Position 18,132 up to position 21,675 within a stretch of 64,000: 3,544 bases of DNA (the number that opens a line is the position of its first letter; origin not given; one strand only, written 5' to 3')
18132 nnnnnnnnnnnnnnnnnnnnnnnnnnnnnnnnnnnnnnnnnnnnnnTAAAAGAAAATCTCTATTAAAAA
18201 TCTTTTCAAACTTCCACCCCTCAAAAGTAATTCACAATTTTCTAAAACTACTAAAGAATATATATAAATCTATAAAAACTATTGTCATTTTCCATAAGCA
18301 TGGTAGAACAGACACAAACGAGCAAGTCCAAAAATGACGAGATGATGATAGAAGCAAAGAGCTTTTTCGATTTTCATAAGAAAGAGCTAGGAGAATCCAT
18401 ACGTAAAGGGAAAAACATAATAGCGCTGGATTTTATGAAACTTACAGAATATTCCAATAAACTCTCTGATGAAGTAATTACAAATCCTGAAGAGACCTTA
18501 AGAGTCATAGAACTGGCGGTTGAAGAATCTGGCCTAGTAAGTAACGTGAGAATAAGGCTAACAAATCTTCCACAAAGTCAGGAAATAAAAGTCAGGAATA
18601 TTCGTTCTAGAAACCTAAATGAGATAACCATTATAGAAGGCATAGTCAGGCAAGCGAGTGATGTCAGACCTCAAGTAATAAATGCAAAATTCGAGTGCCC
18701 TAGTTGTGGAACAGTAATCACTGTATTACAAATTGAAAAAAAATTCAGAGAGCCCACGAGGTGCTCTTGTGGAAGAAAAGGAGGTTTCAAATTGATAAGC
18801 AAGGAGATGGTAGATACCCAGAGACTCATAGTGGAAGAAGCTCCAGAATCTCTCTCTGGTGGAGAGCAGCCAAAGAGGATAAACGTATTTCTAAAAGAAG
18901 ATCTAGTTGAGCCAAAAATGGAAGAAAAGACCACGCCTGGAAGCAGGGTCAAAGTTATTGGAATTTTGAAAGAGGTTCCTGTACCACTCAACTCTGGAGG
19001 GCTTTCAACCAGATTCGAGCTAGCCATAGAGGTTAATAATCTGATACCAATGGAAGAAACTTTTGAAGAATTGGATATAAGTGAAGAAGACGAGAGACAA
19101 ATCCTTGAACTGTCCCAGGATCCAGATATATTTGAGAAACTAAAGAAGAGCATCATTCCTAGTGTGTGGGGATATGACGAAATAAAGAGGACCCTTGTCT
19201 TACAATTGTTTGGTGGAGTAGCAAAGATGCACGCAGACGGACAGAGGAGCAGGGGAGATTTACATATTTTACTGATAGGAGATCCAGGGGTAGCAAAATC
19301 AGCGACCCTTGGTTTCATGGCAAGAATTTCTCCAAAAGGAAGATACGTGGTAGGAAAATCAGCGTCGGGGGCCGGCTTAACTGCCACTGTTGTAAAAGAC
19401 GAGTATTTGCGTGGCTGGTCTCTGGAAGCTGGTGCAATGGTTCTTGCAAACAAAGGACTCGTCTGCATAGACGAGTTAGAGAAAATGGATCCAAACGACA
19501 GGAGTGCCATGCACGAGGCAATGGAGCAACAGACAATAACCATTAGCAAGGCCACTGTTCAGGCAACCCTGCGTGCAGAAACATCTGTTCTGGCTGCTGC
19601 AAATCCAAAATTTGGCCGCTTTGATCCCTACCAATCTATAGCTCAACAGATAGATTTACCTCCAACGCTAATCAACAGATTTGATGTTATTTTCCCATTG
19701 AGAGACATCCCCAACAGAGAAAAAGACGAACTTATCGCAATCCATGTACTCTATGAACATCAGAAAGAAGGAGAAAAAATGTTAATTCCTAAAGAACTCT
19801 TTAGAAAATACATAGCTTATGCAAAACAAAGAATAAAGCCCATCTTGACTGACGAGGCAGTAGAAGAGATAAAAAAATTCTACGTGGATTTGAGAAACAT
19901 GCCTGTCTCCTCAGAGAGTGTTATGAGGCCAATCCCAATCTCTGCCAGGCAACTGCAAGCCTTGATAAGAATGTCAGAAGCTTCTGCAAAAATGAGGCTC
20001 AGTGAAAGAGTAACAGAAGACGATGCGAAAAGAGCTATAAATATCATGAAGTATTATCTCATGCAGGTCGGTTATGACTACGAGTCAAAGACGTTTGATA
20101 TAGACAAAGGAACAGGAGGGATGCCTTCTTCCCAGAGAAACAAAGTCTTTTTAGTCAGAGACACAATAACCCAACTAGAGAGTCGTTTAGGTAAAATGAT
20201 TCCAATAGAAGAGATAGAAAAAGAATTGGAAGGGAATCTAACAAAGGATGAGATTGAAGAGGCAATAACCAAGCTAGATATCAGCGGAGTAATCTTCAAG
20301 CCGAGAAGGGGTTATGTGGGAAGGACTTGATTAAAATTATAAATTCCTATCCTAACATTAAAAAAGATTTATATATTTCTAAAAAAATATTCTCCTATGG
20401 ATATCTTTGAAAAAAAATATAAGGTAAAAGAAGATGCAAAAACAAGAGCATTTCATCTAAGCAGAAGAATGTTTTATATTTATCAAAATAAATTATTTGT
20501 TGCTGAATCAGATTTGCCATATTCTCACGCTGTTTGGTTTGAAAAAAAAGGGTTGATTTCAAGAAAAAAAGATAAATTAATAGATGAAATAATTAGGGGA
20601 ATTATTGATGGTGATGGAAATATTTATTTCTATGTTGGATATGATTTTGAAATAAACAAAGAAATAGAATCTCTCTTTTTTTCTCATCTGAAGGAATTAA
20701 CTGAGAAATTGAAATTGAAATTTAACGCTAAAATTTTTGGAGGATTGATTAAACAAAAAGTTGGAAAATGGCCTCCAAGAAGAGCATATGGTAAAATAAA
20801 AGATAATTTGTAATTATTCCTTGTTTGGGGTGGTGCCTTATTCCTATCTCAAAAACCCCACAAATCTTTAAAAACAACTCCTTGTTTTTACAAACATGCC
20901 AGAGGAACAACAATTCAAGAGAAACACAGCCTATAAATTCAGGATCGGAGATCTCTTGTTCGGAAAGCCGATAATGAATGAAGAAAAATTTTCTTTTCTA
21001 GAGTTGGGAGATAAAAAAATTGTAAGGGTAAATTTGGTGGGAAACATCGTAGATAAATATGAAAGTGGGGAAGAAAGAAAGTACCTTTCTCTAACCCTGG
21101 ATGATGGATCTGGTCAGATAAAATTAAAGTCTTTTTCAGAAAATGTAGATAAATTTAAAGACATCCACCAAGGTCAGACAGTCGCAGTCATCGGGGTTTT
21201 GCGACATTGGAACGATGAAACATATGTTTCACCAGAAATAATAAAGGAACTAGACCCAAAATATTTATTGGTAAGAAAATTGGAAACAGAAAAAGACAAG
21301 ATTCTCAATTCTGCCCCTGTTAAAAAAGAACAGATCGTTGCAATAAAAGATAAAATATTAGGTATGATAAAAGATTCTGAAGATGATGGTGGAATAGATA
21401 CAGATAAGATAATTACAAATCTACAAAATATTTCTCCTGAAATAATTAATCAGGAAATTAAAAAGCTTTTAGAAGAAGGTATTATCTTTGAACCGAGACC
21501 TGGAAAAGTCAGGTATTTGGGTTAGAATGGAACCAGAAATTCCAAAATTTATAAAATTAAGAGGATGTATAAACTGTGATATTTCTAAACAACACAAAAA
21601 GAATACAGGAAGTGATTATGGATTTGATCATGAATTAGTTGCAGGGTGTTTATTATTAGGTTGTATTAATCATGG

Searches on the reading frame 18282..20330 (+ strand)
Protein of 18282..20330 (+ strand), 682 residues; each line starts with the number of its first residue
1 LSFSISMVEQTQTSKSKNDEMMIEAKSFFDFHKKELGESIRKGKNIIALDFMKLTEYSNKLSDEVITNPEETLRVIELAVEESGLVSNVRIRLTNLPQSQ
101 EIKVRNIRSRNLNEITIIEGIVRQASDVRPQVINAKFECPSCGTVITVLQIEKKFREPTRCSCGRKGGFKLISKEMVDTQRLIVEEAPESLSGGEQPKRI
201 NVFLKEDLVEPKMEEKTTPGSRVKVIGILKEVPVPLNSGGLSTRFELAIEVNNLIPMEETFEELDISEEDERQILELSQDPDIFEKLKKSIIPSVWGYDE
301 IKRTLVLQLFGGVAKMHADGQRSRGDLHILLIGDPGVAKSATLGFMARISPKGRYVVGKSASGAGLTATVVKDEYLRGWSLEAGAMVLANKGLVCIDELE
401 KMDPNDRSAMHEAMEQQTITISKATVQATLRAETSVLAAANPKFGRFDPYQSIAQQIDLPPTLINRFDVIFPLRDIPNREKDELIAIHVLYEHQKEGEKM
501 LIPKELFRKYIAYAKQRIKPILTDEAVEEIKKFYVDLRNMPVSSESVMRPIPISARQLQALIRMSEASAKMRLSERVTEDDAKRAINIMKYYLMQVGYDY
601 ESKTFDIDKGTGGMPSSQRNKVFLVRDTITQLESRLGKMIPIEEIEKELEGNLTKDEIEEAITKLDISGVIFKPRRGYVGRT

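Call 34: search_protein_families(library=pfam, proteins=[window:18282-20330:+], max_evalue=0.01)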
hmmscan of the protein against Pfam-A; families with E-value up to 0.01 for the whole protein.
window:18282-20330:+ (682 aa): 9 families
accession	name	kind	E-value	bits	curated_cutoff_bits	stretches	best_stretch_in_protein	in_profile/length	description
PF00493.29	MCM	-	9.1e-89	296.8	23.3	1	271-493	2-224/224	MCM P-loop domain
PF17855.7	MCM_lid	-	1.3e-27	96.5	27.4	1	505-591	1-85/87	MCM AAA-lid domain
PF17207.9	MCM_OB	-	1.6e-24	86.5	24.8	1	103-232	1-125/126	MCM OB domain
PF01078.27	Mg_chelatase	-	1.5e-08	34.7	20.3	1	380-442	96-158/207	Magnesium chelatase, subunit ChlI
PF07726.17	AAA_3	-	8.5e-07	29.4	27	1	328-442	1-112/131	ATPase family associated with various cellular activities (AAA)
PF21120.3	MCM_WH_arc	-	1.6e-05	25.3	26.1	1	621-679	2-62/63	Archaeal MCM, winged-helix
PF07728.20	AAA_5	-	0.00013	22.4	22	1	328-443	1-124/139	AAA domain (dynein-related subfamily)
PF14551.11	MCM_N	-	0.00023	22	24.9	1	33-83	22-72/95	MCM N-terminal domain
PF13191.12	AAA_16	-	0.0081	17.1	32.6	0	323-417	20-123/167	AAA ATPase domain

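Call 55: find_homologous_proteins(query=window:18300-20330:+, max_evalue=1e-50)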
Query window:18300-20330:+ (676 aa): 7938 proteins with E <= 1e-50 among 8000 candidates; the best 120 are listed.
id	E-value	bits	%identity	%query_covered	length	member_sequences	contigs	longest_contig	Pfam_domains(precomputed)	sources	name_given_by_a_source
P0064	0.0e+0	1475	100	100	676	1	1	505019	PF21120.4,PF07726.18,PF17855.8,PF00493.30,PF01078.28,PF17207.10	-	-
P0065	0.0e+0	1358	91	99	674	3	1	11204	PF14551.12,PF07726.18,PF17855.8,PF00493.30,PF01078.28,PF17207.10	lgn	-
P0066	0.0e+0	1356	92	99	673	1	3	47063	PF21120.4,PF07726.18,PF17855.8,PF00493.30,PF01078.28,PF17207.10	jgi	jgi:replicative DNA helicase Mcm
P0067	0.0e+0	1343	91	60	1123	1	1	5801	PF17855.8,PF14528.12,PF00493.30,PF14890.12,PF17207.10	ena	-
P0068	0.0e+0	1336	88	100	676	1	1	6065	PF14551.12,PF07726.18,PF17855.8,PF00493.30,PF01078.28,PF17207.10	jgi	-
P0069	0.0e+0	1332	88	100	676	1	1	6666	PF14551.12,PF07726.18,PF17855.8,PF00493.30,PF01078.28,PF17207.10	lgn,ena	-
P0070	0.0e+0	1329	88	100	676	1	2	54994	PF14551.12,PF07726.18,PF17855.8,PF00493.30,PF01078.28,PF17207.10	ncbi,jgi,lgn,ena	ncbi:hypothetical protein ES703_02872 [subsurface metagenome]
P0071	0.0e+0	1327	87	100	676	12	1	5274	PF14551.12,PF07726.18,PF17855.8,PF00493.30,PF01078.28,PF17207.10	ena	-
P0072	0.0e+0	1325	87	100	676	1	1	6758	PF14551.12,PF21120.4,PF07726.18,PF17855.8,PF00493.30,PF01078.28,PF17207.10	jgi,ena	-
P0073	0.0e+0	1317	87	100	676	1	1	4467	PF14551.12,PF07726.18,PF17855.8,PF00493.30,PF01078.28,PF17207.10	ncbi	-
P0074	0.0e+0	1316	86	100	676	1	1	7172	PF07726.18,PF17855.8,PF00493.30,PF01078.28,PF17207.10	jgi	jgi:replicative DNA helicase Mcm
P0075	0.0e+0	1307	86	100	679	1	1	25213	PF14551.12,PF07726.18,PF17855.8,PF00493.30,PF01078.28,PF17207.10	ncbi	-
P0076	0.0e+0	1306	86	100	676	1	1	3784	PF14551.12,PF21120.4,PF07726.18,PF17855.8,PF00493.30,PF01078.28,PF17207.10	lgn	-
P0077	0.0e+0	1305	75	73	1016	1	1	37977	PF17855.8,PF00493.30,PF01078.28,PF17207.10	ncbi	-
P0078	0.0e+0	1305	86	100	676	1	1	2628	PF14551.12,PF21120.4,PF07726.18,PF17855.8,PF00493.30,PF01078.28,PF17207.10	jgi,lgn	jgi:replicative DNA helicase Mcm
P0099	0.0e+0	1284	83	100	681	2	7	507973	PF07726.18,PF17855.8,PF00493.30,PF01078.28,PF17207.10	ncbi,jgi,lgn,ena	ncbi:MAG: minichromosome maintenance protein MCM [Candidatus Pacearchaeota archaeon]|jgi:replicative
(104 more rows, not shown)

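Call 56: find_encoding_contigs(protein=P0066, flank=5000, max_places=2)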
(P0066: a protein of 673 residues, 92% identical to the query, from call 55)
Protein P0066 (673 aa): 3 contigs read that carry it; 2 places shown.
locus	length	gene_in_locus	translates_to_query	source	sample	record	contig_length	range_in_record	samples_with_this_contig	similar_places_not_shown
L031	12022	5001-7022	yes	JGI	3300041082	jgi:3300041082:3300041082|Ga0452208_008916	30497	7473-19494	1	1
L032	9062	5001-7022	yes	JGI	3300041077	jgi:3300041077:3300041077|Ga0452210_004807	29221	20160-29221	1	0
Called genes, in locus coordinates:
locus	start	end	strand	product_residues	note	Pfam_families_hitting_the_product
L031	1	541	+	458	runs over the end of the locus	PF07690:MFS_1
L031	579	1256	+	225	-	-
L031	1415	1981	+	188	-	PF00827:Ribosomal_L15e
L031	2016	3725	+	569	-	PF04675:DNA_ligase_A_N, PF01068:DNA_ligase_A_M, PF04679:DNA_ligase_A_C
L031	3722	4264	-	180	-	PF00293:NUDIX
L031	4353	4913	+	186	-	PF00352:TBP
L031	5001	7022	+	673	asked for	PF17207:MCM_OB, PF00493:MCM, PF07726:AAA_3 (weak), PF01078:Mg_chelatase (weak), PF17855:MCM_lid, PF21120: (weak)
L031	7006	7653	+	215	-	PF01336:tRNA_anti-codon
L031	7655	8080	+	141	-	PF00293:NUDIX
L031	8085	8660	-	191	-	-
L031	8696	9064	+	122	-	PF01873:eIF-5_eIF-2B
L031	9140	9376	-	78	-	-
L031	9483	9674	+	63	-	PF18930:DUF5679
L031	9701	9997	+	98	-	PF04242:DUF424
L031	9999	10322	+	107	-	PF01176:eIF-1a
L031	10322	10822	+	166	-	PF00013:KH_1 (faint), PF21800:KH_KRR1_2nd, PF22891:KH_PNO1_2nd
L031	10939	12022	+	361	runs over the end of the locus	PF02540:NAD_synthase (faint), PF02568:ThiI (weak), PF03054:tRNA_Me_trans, PF20259:tRNA_Me_trans_M, PF20258:tRNA_Me_trans_C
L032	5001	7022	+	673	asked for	PF17207:MCM_OB, PF00493:MCM, PF07726:AAA_3 (weak), PF01078:Mg_chelatase (weak), PF17855:MCM_lid, PF21120: (weak)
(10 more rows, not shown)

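Call 57: find_encoding_contigs(protein=P0070, flank=5000, max_places=2)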
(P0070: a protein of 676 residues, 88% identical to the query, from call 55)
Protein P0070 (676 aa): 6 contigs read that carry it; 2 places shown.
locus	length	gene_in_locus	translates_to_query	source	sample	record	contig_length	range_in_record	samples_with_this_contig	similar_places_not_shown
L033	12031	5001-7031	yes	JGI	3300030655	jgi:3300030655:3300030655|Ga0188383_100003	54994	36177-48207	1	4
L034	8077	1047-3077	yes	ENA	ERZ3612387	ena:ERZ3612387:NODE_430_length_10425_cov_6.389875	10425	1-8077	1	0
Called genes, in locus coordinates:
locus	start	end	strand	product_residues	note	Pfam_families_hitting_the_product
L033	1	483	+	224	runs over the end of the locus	-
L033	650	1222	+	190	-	PF00827:Ribosomal_L15e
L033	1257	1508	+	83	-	PF26604:CBU_0592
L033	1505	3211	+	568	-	PF04675:DNA_ligase_A_N, PF01068:DNA_ligase_A_M, PF04679:DNA_ligase_A_C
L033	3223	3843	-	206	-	PF03575:Peptidase_S51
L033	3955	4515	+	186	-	PF00352:TBP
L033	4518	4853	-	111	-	-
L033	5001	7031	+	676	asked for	PF14551:MCM_N (weak), PF17207:MCM_OB, PF00493:MCM, PF07726:AAA_3 (weak), PF01078:Mg_chelatase (weak), PF17855:MCM_lid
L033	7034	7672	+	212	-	PF01336:tRNA_anti-codon, PF08784:RPA_C (weak)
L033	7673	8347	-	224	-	-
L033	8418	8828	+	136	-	PF01873:eIF-5_eIF-2B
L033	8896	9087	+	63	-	PF18930:DUF5679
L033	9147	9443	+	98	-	PF04242:DUF424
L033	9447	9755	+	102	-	PF01176:eIF-1a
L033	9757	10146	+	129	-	-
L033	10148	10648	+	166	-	PF00013:KH_1 (faint), PF21800:KH_KRR1_2nd, PF22891:KH_PNO1_2nd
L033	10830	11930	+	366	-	PF02540:NAD_synthase (faint), PF02568:ThiI (weak), PF03054:tRNA_Me_trans, PF20259:tRNA_Me_trans_M, PF20258:tRNA_Me_trans_C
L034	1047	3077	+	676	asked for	PF14551:MCM_N (weak), PF17207:MCM_OB, PF00493:MCM, PF07726:AAA_3 (weak), PF01078:Mg_chelatase (weak), PF17855:MCM_lid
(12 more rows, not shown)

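Call 58: find_encoding_contigs(protein=P0099, flank=5000, max_places=2)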
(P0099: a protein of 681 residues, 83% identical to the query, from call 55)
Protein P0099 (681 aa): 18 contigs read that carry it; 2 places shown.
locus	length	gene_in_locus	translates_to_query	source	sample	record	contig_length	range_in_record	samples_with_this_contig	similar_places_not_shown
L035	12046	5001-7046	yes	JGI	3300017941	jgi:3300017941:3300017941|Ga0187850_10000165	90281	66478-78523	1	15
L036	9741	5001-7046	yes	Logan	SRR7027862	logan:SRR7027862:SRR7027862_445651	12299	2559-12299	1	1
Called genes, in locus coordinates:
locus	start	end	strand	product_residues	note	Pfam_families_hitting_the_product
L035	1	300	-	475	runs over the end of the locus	PF00133:tRNA-synt_1, PF01406:tRNA-synt_1e (weak), PF09334:tRNA-synt_1g, PF00133:tRNA-synt_1, PF01406:tRNA-synt_1e (weak), PF19303:Anticodon_3 (weak), PF08264:Anticodon_1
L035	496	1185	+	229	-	PF13240:Zn_Ribbon_1 (weak)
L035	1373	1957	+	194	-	PF00827:Ribosomal_L15e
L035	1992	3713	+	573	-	PF04675:DNA_ligase_A_N, PF01068:DNA_ligase_A_M, PF04679:DNA_ligase_A_C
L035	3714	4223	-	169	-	-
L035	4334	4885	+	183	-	PF00352:TBP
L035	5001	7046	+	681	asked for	PF17207:MCM_OB, PF00493:MCM, PF07726:AAA_3 (weak), PF01078:Mg_chelatase (weak), PF17855:MCM_lid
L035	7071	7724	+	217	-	PF01336:tRNA_anti-codon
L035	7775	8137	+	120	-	-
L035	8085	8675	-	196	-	-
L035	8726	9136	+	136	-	PF01873:eIF-5_eIF-2B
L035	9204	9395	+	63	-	PF18930:DUF5679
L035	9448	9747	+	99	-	PF04242:DUF424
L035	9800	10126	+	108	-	PF01176:eIF-1a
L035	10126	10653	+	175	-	PF00013:KH_1 (faint), PF22675:KH-I_KHDC4-BBP (faint), PF21800:KH_KRR1_2nd, PF22891:KH_PNO1_2nd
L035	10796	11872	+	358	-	PF02540:NAD_synthase (faint), PF03054:tRNA_Me_trans, PF20259:tRNA_Me_trans_M, PF20258:tRNA_Me_trans_C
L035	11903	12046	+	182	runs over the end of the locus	PF14512:TM1586_NiRdase, PF00881:Nitroreductase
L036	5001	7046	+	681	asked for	PF17207:MCM_OB, PF00493:MCM, PF07726:AAA_3 (weak), PF01078:Mg_chelatase (weak), PF17855:MCM_lid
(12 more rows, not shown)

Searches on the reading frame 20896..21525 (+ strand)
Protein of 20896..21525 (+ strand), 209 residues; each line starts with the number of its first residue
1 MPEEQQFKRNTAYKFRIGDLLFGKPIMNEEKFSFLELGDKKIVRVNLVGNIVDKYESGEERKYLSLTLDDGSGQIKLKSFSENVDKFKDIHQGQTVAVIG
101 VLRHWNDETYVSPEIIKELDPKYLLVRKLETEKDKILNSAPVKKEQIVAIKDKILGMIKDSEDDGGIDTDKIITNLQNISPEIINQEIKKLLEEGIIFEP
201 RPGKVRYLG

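Call 34: search_protein_families(library=pfam, proteins=[window:20896-21525:+], max_evalue=0.01)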
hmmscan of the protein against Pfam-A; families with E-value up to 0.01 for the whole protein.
window:20896-21525:+ (209 aa): 4 families
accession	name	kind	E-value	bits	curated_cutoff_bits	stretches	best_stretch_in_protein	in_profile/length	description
PF01336.31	tRNA_anti-codon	-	2.5e-08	34.2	27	1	45-109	1-65/75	OB-fold nucleic acid binding domain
PF16100.11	RMI2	-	6.4e-05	23.2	29.4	1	42-112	38-102/132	RecQ-mediated genome instability protein 2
PF08784.17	RPA_C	-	0.0006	20.9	22.6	1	144-198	46-100/106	Replication protein A C terminal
PF21120.3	MCM_WH_arc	-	0.0029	18.1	26.1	1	153-204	5-61/63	Archaeal MCM, winged-helix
